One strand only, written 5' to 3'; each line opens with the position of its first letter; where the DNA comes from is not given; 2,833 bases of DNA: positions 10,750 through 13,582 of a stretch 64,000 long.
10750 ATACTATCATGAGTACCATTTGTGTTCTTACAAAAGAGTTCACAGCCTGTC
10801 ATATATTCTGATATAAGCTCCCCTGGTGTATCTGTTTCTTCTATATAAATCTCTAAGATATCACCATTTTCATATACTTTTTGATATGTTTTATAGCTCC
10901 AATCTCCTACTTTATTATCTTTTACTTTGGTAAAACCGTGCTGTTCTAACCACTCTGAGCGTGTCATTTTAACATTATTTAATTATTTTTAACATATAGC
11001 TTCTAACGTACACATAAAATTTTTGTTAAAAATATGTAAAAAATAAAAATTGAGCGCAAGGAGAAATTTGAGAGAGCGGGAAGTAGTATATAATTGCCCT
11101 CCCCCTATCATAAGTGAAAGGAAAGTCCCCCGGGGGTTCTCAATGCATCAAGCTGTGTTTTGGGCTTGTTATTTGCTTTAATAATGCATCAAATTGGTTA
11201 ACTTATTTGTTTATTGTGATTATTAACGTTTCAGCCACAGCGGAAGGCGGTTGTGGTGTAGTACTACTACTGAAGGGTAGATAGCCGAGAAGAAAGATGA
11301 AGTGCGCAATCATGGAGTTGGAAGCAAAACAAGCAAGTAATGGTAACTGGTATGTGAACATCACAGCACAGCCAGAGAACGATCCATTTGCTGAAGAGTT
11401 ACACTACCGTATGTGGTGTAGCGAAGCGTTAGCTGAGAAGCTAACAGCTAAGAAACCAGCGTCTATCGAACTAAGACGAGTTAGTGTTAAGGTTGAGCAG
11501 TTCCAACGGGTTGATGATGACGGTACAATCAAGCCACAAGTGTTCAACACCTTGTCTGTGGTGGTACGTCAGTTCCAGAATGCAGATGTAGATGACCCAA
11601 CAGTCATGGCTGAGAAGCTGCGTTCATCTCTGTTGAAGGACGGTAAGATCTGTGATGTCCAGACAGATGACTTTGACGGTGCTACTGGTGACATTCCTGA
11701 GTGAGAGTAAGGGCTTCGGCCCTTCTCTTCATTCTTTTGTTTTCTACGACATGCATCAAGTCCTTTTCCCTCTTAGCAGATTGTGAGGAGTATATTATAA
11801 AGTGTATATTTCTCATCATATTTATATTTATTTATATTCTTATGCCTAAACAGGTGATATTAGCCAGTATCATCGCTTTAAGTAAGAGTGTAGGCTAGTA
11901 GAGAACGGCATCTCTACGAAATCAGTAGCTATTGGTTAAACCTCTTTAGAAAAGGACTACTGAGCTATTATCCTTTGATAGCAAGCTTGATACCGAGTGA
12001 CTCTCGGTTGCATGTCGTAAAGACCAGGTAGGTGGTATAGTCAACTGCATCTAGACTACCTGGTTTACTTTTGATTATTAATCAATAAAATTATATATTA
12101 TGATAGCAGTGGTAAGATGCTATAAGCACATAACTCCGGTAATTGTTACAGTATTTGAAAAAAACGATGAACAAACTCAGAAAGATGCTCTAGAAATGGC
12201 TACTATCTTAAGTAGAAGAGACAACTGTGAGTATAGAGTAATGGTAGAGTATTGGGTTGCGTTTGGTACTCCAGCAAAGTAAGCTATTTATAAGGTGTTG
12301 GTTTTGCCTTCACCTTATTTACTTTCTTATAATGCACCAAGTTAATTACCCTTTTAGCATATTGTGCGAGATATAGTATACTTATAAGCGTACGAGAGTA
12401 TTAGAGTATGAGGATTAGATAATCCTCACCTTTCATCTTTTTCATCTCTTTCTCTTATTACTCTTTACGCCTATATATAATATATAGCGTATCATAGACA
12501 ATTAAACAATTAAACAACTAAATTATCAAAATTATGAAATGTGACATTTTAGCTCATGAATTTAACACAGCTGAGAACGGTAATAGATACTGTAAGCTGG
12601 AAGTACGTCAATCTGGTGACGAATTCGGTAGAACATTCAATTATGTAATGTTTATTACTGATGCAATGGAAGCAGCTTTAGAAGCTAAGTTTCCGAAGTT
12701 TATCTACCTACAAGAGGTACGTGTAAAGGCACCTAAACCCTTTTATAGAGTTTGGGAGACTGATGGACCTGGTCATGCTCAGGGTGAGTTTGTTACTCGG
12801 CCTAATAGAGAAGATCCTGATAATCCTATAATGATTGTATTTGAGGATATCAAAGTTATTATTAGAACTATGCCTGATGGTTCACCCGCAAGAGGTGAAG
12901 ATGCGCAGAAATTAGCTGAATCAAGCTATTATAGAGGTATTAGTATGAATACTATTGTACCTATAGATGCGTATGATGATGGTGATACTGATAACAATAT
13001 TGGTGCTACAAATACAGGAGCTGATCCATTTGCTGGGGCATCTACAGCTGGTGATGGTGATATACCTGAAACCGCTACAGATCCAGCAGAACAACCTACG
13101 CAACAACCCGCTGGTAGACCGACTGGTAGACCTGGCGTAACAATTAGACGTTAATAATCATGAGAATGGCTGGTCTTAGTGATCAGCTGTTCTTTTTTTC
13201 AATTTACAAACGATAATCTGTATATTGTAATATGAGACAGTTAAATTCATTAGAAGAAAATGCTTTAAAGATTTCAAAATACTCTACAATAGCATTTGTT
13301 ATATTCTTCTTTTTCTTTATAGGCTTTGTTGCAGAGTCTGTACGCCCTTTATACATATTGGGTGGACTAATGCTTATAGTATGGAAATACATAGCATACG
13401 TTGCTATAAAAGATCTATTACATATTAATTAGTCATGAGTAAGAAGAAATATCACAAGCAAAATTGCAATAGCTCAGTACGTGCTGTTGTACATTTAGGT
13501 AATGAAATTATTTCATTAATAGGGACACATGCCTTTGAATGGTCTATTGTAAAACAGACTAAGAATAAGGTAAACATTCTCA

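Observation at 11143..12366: Three exact-spacing copies of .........-N20-ATTGTG define terminator-bounded mini-operons next to the divergent junction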

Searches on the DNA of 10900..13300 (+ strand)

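Call 4: search_dna_similar(query=window:10900-13300:+, collection=phages, mode=near)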
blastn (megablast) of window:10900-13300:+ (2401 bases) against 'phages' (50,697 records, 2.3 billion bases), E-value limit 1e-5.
No match.

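Call 80: search_rna_families(source=window, start=11100, end=13300, threshold=evalue, max_evalue=1)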
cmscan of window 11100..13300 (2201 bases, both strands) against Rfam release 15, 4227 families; matches with E-value up to 1: 1.
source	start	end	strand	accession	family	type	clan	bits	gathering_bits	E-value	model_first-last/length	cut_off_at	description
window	12857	12947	+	RF01767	SAM-III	Cis-reg; riboswitch;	-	22.9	45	0.031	1-82/82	no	SAM-III riboswitch aptamer (SMK box)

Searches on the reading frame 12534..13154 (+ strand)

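Call 10: search_protein_families(library=phrogs, proteins=[window:12534-13154:+], max_evalue=0.01)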
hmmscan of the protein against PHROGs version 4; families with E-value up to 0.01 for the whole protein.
window:12534-13154:+ (206 aa): 0 families

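Call 34: search_protein_families(library=pfam, proteins=[window:12534-13154:+], max_evalue=1)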
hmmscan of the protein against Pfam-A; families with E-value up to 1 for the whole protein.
window:12534-13154:+ (206 aa): 1 family
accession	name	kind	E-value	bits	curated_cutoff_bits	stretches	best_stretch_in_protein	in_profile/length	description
PF04886.17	PT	-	0.04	13.9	26.2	1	180-200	2-22/36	PT disordered repeat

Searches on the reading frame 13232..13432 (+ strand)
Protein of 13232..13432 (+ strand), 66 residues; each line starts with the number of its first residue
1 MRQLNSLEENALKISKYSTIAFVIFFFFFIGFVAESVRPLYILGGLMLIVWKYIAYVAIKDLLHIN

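Call 10: search_protein_families(library=phrogs, proteins=[window:13232-13432:+], max_evalue=0.01)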
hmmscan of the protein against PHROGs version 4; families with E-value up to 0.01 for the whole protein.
window:13232-13432:+ (66 aa): 0 families

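Call 34: search_protein_families(library=pfam, proteins=[window:13232-13432:+], max_evalue=1)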
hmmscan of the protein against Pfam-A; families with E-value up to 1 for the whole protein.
window:13232-13432:+ (66 aa): 1 family
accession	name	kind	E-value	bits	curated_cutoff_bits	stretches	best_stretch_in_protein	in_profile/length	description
PF11808.13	PhoR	-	0.022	15.6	27.1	1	18-60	7-49/86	Phosphate regulon sensor protein PhoR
